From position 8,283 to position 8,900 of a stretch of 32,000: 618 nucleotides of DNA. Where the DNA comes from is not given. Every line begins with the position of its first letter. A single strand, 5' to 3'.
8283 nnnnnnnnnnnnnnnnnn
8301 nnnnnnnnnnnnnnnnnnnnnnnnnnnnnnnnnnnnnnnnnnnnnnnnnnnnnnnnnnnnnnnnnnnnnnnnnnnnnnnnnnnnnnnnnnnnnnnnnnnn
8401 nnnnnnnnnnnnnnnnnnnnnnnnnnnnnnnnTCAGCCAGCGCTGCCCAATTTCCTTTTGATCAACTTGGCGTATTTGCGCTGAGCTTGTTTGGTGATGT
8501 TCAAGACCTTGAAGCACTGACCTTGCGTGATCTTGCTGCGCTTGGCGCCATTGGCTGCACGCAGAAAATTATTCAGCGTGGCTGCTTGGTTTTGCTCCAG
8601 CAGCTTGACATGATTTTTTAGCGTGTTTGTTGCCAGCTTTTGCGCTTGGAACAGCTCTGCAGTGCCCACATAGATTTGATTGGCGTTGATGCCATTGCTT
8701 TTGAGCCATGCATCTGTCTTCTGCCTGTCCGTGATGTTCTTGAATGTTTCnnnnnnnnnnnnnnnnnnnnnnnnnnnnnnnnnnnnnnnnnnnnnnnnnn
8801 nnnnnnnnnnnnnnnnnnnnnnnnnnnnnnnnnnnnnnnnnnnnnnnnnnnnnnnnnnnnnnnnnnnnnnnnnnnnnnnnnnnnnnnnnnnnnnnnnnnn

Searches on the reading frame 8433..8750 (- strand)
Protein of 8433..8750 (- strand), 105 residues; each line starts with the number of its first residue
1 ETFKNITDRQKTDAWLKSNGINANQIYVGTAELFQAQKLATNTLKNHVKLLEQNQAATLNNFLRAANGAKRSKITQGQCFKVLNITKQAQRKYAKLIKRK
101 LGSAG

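Call 87: predict_structure(alignment_id=A6)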
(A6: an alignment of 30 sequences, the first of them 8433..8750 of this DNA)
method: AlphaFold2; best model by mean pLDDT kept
length: 105 residues; sequences in the alignment: 30
mean_pLDDT: 82.2   pTM: 0.69
mean pLDDT of the five models: 82.2, 80.8, 79.0, 78.2, 71.6
residues with pLDDT >= 90: 46; 70-90: 39; 50-70: 18; < 50: 2
segments of 3 or more residues with pLDDT < 50: none
pLDDT, mean of each block of 10 residues (from residue 1): 61 77 63 88 93 94 87 86 94 88 62
secondary structure, 60 per line:
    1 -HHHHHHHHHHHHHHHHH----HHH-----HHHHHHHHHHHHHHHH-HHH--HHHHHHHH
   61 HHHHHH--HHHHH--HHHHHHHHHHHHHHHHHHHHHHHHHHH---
elements in order: H2-18 H31-46 H53-66 H69-73 H76-102

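Call 91: fold_search(model_id=the predicted structure, library=pdb)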
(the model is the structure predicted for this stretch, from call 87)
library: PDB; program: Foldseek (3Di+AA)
matches with E <= 10: 50; with E <= 0.001: 0
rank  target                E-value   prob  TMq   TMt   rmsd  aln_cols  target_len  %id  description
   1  4dwl_B                2.1e+00  0.14  0.33  0.32  12.8       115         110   14  Avd molecule from Bordetella bacteriophage DGR (released 2013-02-27)
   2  9g33_UI               2.2e+00  0.18  0.34  0.28   9.1        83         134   14  Stalled 90S - Utp23-Krr1-deltaC3 (released 2025-06-18)
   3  7dgw                  2.4e+00  0.33  0.46  0.50  10.9       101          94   17  De novo designed protein H4A2S (released 2021-11-24)
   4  6a93_B                2.8e+00  0.30  0.48  0.17  12.0       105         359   19  Crystal structure of 5-HT2AR in complex with risperidone (released 2019-02-13)
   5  3t47_B                3.0e+00  0.21  0.36  0.47   4.2        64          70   23  Crystal Structure of truncated form of Staphylococcal Complement Inhibitor D (SCIN-D) at 1.3 Angstrom (released 2011-11-23)
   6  3t47_A                3.4e+00  0.23  0.39  0.51   3.9        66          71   23  Crystal Structure of truncated form of Staphylococcal Complement Inhibitor D (SCIN-D) at 1.3 Angstrom (released 2011-11-23)
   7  2qzg_C                3.4e+00  0.08  0.26  0.29  11.7        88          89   11  Crystal structure of unknown function protein MMP1188 (released 2007-09-04)
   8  7td5_C                3.8e+00  0.06  0.26  0.22   8.8       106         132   15  Structure of human PRC2-EZH1 containing phosphorylated SUZ12 (released 2022-11-16)
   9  1w9r_MODEL_1_A        4.0e+00  0.10  0.31  0.28  13.9        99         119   12  Solution Structure of Choline Binding Protein A, Domain R2, the Major Adhesin of Streptococcus pneumoniae (released 2005-02-22)
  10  3c1l_H                4.0e+00  0.05  0.24  0.17  10.7        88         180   14  Crystal structure of an antioxidant defense protein (mlr4105) from mesorhizobium loti maff303099 at 2.00 A resolution (released 2008-02-05)
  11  6cin_D                4.2e+00  0.09  0.29  0.04  11.0        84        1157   13  Crystal structure of pyruvate:ferredoxin oxidoreductase from Moorella thermoacetica (released 2018-03-28)
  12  4dwl_A                4.2e+00  0.08  0.30  0.29  12.8       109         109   16  Avd molecule from Bordetella bacteriophage DGR (released 2013-02-27)
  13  9c8u_B                4.2e+00  0.06  0.26  0.09  10.7       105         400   15  Human PRC2 - RvLEAM (short) (1:6 molar ratio), cross-linked 10 min (released 2024-09-04)
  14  3t46                  4.5e+00  0.15  0.35  0.44   3.9        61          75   24  Crystal structure of Staphylococcal Complement Inhibitor D (SCIN-D) at 1.5 Angstrom (released 2011-11-23)
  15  2qzg_D                4.5e+00  0.06  0.25  0.29  11.2        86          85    9  Crystal structure of unknown function protein MMP1188 (released 2007-09-04)
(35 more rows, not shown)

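Call 105: fold_search(model_id=the predicted structure, library=viral)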
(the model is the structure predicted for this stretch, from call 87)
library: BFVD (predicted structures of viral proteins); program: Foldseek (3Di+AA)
matches with E <= 10: 118; with E <= 0.001: 0
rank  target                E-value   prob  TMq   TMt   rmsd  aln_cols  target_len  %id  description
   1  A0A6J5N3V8            2.5e-01  0.98  0.60  0.62   3.3        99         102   12  Uncharacterized protein [uncultured Caudovirales phage]
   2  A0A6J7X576            5.6e-01  0.63  0.49  0.41   5.3       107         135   11  Uncharacterized protein [uncultured Caudovirales phage]
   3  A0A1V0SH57            1.8e+00  0.15  0.34  0.11  10.8       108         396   21  Uncharacterized protein [Hokovirus HKV1]
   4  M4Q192                1.9e+00  0.10  0.26  0.23  11.2       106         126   16  (no name in the UniProt tables at hand)
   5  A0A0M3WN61            2.0e+00  0.33  0.48  0.12  11.0       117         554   12  Pp78/83, Orf1629 [Perigonia lusca single nucleopolyhedrovirus]
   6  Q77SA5                2.1e+00  0.33  0.51  0.10   9.7       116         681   13  Viral capsid associated protein [Ectropis obliqua nucleopolyhedrovirus]
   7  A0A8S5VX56            2.1e+00  0.21  0.38  0.27   8.2        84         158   14  (no name in the UniProt tables at hand)
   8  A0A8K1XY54            2.1e+00  0.08  0.23  0.05  11.0        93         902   15  (no name in the UniProt tables at hand)
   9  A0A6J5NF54            2.3e+00  0.82  0.50  0.68   2.6        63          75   17  Uncharacterized protein [uncultured Caudovirales phage]
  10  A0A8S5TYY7            2.3e+00  0.35  0.51  0.23  10.7       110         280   13  Resuscitation-promoting factor [Siphoviridae sp. ctnPP24]
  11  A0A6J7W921            2.3e+00  0.09  0.32  0.34   8.3        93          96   19  Uncharacterized protein [uncultured Caudovirales phage]
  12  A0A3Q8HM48            2.5e+00  0.12  0.30  0.30  10.1        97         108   20  (no name in the UniProt tables at hand)
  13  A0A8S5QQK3            3.3e+00  0.11  0.29  0.11  13.7        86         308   14  LexA repressor [Siphoviridae sp. ctRCE13]
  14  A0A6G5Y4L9            3.3e+00  0.06  0.25  0.27  12.4       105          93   10  (no name in the UniProt tables at hand)
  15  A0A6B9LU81            3.5e+00  0.15  0.38  0.32   6.8        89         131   19  33K protein [psittacine adenovirus 7]
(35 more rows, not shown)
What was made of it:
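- Its fold matches nothing known (calls 91, 105).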
